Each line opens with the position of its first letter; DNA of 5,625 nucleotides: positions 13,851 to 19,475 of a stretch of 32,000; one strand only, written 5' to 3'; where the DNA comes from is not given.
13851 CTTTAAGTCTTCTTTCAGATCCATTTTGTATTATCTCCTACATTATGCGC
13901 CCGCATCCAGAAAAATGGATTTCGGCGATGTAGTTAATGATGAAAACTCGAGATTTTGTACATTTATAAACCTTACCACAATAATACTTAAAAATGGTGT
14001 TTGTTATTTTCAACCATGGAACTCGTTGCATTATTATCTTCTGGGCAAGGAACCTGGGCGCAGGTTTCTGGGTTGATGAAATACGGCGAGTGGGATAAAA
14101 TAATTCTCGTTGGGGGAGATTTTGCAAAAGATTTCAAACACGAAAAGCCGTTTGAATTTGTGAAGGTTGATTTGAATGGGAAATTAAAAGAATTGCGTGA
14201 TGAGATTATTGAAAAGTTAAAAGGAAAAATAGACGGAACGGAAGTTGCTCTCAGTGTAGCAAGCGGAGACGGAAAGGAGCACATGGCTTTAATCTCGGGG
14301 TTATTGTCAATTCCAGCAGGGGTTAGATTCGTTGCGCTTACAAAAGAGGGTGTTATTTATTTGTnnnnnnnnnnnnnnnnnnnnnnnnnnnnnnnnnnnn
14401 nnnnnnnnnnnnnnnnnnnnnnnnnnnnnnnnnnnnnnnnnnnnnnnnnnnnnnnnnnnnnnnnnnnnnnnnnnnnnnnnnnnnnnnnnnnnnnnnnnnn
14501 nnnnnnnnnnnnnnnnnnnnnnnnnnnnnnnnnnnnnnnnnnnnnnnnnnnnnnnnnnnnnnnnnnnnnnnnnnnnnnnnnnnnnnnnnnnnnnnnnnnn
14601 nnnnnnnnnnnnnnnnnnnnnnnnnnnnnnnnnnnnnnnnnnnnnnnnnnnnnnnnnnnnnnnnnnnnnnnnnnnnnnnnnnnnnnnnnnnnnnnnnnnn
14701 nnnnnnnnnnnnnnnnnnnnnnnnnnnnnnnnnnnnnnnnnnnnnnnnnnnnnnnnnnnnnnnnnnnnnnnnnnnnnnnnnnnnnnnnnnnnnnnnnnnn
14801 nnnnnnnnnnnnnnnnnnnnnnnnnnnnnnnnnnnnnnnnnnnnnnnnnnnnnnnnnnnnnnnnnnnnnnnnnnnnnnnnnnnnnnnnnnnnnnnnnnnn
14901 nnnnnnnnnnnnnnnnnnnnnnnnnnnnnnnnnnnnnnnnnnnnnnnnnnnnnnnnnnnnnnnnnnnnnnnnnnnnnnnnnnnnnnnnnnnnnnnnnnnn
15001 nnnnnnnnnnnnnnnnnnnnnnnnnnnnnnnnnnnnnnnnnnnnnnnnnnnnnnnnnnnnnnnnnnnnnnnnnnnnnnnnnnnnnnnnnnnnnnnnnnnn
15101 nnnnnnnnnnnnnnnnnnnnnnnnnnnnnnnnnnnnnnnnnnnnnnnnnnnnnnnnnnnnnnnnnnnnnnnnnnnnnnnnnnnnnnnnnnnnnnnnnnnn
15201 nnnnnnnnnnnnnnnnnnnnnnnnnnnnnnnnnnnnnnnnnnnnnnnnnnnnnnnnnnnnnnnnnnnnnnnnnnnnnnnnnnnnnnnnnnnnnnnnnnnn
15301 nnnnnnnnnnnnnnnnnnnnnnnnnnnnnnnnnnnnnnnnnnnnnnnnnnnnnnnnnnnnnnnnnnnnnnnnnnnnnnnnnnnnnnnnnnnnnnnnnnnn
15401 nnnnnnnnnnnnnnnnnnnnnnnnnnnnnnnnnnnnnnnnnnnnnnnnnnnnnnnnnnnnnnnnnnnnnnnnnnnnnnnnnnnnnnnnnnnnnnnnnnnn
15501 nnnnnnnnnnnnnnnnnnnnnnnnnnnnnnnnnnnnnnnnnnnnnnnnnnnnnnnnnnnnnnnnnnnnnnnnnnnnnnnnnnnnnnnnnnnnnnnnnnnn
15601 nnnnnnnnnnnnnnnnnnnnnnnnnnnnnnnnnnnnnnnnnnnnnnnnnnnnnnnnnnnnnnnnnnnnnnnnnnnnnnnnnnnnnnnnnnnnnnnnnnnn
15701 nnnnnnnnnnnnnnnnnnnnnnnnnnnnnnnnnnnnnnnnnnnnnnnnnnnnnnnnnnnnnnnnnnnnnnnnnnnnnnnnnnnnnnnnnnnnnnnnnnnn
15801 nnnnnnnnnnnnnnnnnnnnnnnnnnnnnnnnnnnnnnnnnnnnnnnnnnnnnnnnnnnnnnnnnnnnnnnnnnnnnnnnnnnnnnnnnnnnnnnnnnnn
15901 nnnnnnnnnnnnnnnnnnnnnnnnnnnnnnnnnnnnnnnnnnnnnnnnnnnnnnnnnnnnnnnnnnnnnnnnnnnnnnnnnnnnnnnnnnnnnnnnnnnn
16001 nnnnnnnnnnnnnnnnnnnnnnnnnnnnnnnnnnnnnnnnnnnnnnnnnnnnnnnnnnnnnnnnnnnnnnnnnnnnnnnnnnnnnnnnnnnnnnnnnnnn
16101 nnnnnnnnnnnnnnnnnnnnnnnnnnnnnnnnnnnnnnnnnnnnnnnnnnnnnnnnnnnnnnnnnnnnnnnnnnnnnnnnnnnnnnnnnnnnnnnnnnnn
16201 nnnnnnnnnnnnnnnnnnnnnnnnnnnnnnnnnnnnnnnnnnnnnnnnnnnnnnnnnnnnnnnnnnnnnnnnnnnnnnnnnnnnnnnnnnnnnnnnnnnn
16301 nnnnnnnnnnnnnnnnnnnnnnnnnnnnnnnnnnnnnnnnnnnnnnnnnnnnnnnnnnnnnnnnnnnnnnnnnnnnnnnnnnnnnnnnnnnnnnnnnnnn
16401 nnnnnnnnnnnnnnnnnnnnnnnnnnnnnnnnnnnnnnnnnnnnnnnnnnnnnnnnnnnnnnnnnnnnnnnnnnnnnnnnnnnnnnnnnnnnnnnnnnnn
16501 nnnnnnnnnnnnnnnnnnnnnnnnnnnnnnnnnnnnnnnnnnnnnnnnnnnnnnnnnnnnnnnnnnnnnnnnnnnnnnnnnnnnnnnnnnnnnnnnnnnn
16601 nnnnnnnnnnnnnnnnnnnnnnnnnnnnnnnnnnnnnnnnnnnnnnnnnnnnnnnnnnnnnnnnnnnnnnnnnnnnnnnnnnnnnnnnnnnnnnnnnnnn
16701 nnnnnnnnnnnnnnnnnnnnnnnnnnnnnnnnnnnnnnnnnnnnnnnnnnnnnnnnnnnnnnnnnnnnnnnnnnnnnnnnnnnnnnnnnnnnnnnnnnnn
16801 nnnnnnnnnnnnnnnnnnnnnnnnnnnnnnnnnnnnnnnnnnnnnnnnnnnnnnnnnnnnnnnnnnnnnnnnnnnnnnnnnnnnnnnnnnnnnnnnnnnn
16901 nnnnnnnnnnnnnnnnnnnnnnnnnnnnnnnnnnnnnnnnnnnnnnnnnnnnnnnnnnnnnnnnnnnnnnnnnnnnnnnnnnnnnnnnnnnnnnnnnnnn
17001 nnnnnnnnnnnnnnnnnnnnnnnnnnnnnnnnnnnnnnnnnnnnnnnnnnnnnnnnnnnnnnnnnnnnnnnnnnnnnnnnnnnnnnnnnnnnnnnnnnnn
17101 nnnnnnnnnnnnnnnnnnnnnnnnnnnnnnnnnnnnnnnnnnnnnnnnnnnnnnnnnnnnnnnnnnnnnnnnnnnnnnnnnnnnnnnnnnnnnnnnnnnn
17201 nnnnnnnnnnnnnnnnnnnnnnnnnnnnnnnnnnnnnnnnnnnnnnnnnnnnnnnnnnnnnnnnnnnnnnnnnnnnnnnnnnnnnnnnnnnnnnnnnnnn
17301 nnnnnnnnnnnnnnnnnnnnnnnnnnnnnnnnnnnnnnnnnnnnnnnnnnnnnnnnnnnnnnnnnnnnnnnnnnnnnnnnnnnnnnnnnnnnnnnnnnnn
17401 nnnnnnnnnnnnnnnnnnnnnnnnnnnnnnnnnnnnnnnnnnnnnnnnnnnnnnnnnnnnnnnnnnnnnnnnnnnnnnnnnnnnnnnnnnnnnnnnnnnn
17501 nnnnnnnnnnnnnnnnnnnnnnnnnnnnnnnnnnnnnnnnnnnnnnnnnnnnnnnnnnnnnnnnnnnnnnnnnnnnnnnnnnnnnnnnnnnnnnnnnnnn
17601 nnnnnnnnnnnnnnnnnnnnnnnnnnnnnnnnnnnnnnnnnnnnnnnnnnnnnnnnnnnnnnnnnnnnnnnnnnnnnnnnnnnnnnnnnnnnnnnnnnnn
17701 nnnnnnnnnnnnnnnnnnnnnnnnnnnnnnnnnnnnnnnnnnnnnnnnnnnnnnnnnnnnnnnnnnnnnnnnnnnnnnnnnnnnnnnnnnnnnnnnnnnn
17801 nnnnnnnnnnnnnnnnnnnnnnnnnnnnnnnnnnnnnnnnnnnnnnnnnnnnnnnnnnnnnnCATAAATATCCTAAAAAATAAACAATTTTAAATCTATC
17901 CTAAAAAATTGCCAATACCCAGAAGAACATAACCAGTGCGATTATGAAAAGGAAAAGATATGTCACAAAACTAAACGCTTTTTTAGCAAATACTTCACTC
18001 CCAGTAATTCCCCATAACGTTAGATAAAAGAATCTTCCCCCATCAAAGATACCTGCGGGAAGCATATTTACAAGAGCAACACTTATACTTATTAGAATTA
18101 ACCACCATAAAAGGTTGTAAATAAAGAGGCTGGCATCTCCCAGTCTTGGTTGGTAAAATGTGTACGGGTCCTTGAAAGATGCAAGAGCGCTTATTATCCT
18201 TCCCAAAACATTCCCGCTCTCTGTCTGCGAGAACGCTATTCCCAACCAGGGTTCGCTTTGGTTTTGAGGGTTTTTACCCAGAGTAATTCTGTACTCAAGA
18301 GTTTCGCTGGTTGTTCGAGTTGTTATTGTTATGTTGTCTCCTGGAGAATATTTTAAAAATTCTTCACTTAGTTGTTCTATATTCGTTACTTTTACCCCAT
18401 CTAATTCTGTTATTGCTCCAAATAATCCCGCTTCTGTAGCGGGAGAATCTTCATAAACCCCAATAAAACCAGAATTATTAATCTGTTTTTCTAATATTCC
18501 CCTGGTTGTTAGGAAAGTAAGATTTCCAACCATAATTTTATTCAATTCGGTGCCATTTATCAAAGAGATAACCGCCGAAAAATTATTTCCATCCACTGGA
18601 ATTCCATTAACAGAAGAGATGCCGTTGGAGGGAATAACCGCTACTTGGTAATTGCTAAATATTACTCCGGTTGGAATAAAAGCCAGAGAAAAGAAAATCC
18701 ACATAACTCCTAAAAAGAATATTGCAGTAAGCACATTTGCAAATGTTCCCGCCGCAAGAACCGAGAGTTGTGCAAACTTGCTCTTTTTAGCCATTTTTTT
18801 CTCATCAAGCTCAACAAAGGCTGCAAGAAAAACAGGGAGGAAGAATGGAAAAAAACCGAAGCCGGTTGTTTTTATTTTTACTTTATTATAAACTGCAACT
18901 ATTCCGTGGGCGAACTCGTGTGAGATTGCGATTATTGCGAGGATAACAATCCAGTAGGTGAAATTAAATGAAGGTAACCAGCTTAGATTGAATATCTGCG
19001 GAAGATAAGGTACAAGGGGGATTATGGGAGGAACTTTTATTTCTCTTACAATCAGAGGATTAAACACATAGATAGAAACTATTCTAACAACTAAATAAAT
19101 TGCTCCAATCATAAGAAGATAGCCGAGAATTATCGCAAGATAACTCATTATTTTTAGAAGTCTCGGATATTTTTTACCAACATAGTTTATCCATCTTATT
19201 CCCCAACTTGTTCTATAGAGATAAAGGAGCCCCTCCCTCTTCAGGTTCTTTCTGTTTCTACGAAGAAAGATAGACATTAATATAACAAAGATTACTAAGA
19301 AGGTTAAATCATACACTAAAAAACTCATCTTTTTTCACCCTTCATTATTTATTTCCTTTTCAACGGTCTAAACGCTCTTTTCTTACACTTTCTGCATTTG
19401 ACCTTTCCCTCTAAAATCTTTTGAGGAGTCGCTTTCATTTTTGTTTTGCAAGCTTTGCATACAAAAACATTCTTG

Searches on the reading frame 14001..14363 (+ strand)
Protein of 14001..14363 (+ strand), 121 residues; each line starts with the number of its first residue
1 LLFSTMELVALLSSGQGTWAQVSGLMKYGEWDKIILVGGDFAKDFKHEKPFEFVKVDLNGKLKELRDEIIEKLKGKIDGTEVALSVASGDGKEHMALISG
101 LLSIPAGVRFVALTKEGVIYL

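Call 82: search_protein_families(library=pfam, alignment_id=A11, max_evalue=0.0001)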
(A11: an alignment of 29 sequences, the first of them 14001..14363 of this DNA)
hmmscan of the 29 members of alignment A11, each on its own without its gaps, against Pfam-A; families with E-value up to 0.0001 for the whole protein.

A. member 1, window:14001-14363:+ (121 aa): 0 families

B. families by the number of members that match (of 29 scanned): 24 families
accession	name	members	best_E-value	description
PF00091.31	Tubulin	1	4.1e-50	Tubulin/FtsZ family, GTPase domain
PF06695.16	Sm_multidrug_ex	1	4.5e-34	Putative small multi-drug export protein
PF12327.13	FtsZ_C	1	1.6e-32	FtsZ family, C-terminal domain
PF01866.22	Diphthamide_syn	1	7.9e-28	Putative diphthamide synthesis protein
PF02163.28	Peptidase_M50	1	4e-24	Peptidase family M50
PF01780.25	Ribosomal_L37ae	1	1.1e-22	Ribosomal L37ae protein family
PF00298.24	Ribosomal_L11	1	2.3e-18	Ribosomal protein L11, RNA binding domain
PF03946.19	Ribosomal_L11_N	1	8.2e-18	Ribosomal protein L11, N-terminal domain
PF08608.17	Wyosine_form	1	8.3e-18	Wyosine base formation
PF01920.25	Prefoldin_2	1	3e-16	Prefoldin subunit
PF03439.18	Spt5-NGN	1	3.5e-15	Early transcription elongation factor of RNA pol II, NGN section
PF04055.27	Radical_SAM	1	4.7e-14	Radical SAM superfamily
PF00254.34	FKBP_C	1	5e-14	FKBP-type peptidyl-prolyl cis-trans isomerase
PF22199.2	FKBP26_IF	1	2e-12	FKBP26, IF domain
PF21485.3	IF5A-like_N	1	3e-11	Translation initiation factor 5A-like, N-terminal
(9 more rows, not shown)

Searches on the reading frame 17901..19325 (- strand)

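Call 95: search_protein_families(library=pfam, proteins=[window:17901-19325:-], max_evalue=0.001)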
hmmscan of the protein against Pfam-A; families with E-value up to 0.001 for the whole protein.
window:17901-19325:- (474 aa): 1 family
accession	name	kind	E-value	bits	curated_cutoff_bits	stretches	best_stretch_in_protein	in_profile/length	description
PF02163.28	Peptidase_M50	-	4e-24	85.6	27.2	1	125-461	2-220/221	Peptidase family M50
